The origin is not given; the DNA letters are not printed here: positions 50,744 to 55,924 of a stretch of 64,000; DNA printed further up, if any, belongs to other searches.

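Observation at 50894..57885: Druantia type III-like pair: a 707-aa unknown protein translationally coupled to a 1626-aa helicase with many zinc ribbons and a DUF1998/MZB-like C-terminus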

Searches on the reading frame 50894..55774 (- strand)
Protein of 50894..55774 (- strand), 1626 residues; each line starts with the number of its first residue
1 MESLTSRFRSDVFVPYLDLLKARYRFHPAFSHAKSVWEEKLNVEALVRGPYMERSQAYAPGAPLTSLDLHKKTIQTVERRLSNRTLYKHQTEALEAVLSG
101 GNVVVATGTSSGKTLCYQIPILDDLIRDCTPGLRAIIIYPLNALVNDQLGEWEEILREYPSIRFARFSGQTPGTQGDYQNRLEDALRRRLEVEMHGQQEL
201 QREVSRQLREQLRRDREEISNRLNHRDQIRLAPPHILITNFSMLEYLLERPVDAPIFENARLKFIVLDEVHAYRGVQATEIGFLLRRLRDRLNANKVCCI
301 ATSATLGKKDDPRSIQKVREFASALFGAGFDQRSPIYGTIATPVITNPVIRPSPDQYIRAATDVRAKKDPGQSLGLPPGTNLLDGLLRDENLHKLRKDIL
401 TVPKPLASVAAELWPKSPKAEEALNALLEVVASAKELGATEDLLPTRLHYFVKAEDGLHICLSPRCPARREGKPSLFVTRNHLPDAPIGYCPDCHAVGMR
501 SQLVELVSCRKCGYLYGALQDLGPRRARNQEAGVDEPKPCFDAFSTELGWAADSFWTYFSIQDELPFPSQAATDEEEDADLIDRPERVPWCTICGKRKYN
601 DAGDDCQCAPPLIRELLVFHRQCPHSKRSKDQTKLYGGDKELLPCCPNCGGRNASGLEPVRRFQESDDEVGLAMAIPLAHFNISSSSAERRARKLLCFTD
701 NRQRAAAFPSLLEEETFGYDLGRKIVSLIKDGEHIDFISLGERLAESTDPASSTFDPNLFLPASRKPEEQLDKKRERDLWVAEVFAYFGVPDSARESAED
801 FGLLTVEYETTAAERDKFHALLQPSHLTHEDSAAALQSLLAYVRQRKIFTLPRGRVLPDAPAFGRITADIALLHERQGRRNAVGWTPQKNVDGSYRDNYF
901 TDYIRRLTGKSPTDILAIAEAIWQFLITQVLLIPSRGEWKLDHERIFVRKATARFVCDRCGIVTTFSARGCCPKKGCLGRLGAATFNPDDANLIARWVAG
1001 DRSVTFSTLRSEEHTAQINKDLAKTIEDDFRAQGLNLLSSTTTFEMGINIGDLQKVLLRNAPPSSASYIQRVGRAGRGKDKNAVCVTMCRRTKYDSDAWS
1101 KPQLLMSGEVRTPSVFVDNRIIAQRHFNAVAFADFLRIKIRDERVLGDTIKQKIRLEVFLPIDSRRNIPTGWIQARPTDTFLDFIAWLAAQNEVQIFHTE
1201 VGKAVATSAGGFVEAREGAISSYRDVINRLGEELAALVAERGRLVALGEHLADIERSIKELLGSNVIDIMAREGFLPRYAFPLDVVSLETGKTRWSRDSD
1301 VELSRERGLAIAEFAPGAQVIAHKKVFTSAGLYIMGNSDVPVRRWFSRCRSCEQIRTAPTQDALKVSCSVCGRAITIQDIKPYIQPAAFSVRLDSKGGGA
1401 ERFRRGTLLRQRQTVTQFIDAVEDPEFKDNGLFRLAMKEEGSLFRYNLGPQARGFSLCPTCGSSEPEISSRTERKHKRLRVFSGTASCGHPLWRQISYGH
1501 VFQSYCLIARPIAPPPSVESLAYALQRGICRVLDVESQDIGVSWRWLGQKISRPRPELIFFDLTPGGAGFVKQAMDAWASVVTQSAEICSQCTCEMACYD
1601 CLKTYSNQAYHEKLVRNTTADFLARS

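Call 6: search_protein_families(library=padloc, proteins=[window:50894-55774:-], max_evalue=0.01)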
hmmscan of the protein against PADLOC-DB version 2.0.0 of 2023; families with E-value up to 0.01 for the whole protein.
window:50894-55774:- (1626 aa): 44 families (the best 25 are shown)
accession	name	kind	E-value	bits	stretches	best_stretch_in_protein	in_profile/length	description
PDLC00037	DruE3|DruE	-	5.4e-166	552.9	2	1001-1624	1022-1673/2055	SNF2 family N-terminal domain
PDLC00013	DruE1|DruE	-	3.6e-155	517.1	3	934-1623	960-1673/1776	SNF2 family N-terminal domain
PDLC00036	DruE3|DruE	-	3.4e-122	407.1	2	1011-1624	1026-1649/2023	SNF2 family N-terminal domain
PDLC00035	DruE3|DruE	-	2.7e-111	371.3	3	1004-1390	1028-1414/1460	SNF2 family N-terminal domain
PDLC00015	DruE2|DruE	-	8.8e-105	349.9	4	132-726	178-794/1887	SNF2 family N-terminal domain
PDLC00051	DruE4|DruE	-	1.1e-99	332.8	5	132-516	171-559/1829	SNF2 family N-terminal domain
PDLC00014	DruE2|DruE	-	3.6e-99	331.1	4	880-1451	1041-1592/1928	SNF2 family N-terminal domain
PDLC02896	DpdJ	-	5.8e-28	95.1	2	69-307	142-413/1487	DpdJ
PDLC02503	BrxHI|BrxHII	-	1.7e-27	94.1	3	1021-1093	285-357/698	BrxHI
PDLC03960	SngC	-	5.2e-26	89.6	2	84-318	23-201/720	-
PDLC03928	PsyrT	-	7.4e-20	68.8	2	990-1090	253-346/689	-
PDLC02864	DpdF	-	1.1e-16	58.8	2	74-152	11-82/610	DpdF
PDLC02501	BrxHI|BrxHII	-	1.3e-16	57.9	2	1016-1090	280-354/925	BrxHI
PDLC02893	DpdJ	-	1.9e-15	53.9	3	1020-1136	576-692/876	DpdJ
PDLC02861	DpdF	-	5.1e-15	52.8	2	66-150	9-86/611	DpdF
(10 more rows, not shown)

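Call 7: search_protein_families(library=pfam, proteins=[window:50894-55774:-], max_evalue=0.01)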
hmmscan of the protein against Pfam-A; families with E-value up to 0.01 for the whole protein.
window:50894-55774:- (1626 aa): 3 families
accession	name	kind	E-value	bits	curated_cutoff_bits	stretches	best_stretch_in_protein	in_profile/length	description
PF00270.35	DEAD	-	2.2e-24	86.5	26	2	88-170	2-83/167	DEAD/DEAH box helicase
PF09369.15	MZB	-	5.7e-13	49.8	24.2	1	1521-1602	1-80/80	MrfA Zn-binding domain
PF00271.37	Helicase_C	-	5.3e-11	43.2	23.5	1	1012-1078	43-109/110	Helicase conserved C-terminal domain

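Call 14: search_protein_families(library=ncbifam, proteins=[window:50894-55774:-], max_evalue=0.1)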
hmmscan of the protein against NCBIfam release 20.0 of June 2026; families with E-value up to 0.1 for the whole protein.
window:50894-55774:- (1626 aa): 31 families (the best 25 are shown)
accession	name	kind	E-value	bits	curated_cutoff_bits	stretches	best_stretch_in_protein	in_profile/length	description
TIGR03817.1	DECH_helic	hypoth_equivalog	5e-38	130.9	874.1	4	83-176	34-123/742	helicase/secretion neighborhood putative DEAH-box helicase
NF041067.1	DpdJ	equivalog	2.1e-22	78.7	800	2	77-307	141-406/1482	protein DpdJ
TIGR04121.1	DEXH_lig_assoc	equivalog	3.5e-19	68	850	3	85-158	13-88/804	ligase-associated DNA damage response DEXH box helicase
NF010338.0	PRK13767.1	equivalog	4.8e-18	64.8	849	2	1008-1079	315-386/877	ATP-dependent helicase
TIGR00614.1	recQ_fam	subfamily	1.6e-16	60.2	219.8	2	1013-1088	255-329/470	RecQ family ATP-dependent DNA helicase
TIGR01389.1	recQ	equivalog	1.7e-13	49.9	640.2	2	84-150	12-71/591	DNA helicase RecQ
NF008279.0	PRK11057.1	equivalog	1.7e-11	43.3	1015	2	74-149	14-82/608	ATP-dependent DNA helicase RecQ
NF053636.1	DDHlcsCsdAPsy1082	equivalog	9.7e-09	34.3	890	2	66-146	7-88/512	DEAD/DEAH box helicase CsdA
NF053631.1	RNA_helic_CshA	equivalog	1e-08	34.5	646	2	66-149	3-84/434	degradosome RNA helicase CshA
NF002654.0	PRK02362.1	equivalog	1.8e-08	33.2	887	1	67-154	6-89/739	ATP-dependent DNA helicase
NF001308.0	PRK00254.1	equivalog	3e-08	32.3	1216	1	74-154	12-90/720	ATP-dependent DNA helicase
NF053711.1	RNA_heli_RhlE1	exception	4.5e-08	32.3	750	2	70-145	9-87/434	RNA helicase RhlE1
NF008744.0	PRK11776.1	equivalog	8.8e-08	31.1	524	1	65-172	7-112/460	ATP-dependent RNA helicase DbpA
NF040935.1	helicase_Hel308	equivalog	1e-07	30.5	1200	1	65-154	7-96/704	ATP-dependent DNA helicase Hel308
NF007284.0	PRK09751.1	equivalog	3e-07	28.1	1496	1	1006-1078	347-419/1538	ATP-dependent helicase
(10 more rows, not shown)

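Call 31: search_solved_structures(query=window:50894-55774:-, max_evalue=0.001)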
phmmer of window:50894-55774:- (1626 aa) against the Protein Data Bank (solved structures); distinct sequences matched with E-value up to 0.001: 40.
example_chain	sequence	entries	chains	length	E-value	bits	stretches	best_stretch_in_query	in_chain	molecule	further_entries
9tu7_Y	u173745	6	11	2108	9.2e-84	284.9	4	206-469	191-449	DEAD/DEAH box helicase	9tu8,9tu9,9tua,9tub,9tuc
9wae_A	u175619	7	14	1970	4e-27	97.1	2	1031-1112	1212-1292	Helicase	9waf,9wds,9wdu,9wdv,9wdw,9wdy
6znp_A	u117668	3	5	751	1.1e-26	95.7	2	84-170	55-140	Uncharacterized ATP-dependent helicase YprA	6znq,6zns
5v9x_A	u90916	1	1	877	1.4e-10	42.3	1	1009-1131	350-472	ATP-dependent DNA helicase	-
7lhl_A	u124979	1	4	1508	7.5e-10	39.9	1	1009-1130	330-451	ATP-dependent DNA helicase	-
5lst_A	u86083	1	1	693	1e-09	39.5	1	993-1078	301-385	ATP-dependent DNA helicase Q4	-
7auc_A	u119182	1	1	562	1.3e-08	35.8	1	31-150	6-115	Bloom syndrome protein,Bloom syndrome protein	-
1oyw_A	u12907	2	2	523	2.6e-07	31.5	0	73-151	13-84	ATP-dependent DNA helicase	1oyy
7aud_A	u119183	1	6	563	3e-07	31.3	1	31-150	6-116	Bloom syndrome protein,Bloom syndrome protein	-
4tmu_A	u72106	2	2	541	8.6e-07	29.8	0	84-150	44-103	RecQ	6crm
2z0m_A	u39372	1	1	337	1.4e-06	29.1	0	76-146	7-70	337aa long hypothetical ATP-dependent RNA helicase deaD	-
1hv8_A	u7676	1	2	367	5.4e-06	27.1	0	1029-1094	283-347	PUTATIVE ATP-DEPENDENT RNA HELICASE MJ0669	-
4ljy_A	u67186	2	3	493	1.3e-05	25.9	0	65-124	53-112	Pre-mRNA-processing ATP-dependent RNA helicase PRP5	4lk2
9b15_A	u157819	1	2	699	1.5e-05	25.7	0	85-155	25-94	ATP-dependent DNA helicase Hel308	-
4cgz_A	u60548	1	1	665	2e-05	25.3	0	77-150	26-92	BLOOM'S SYNDROME HELICASE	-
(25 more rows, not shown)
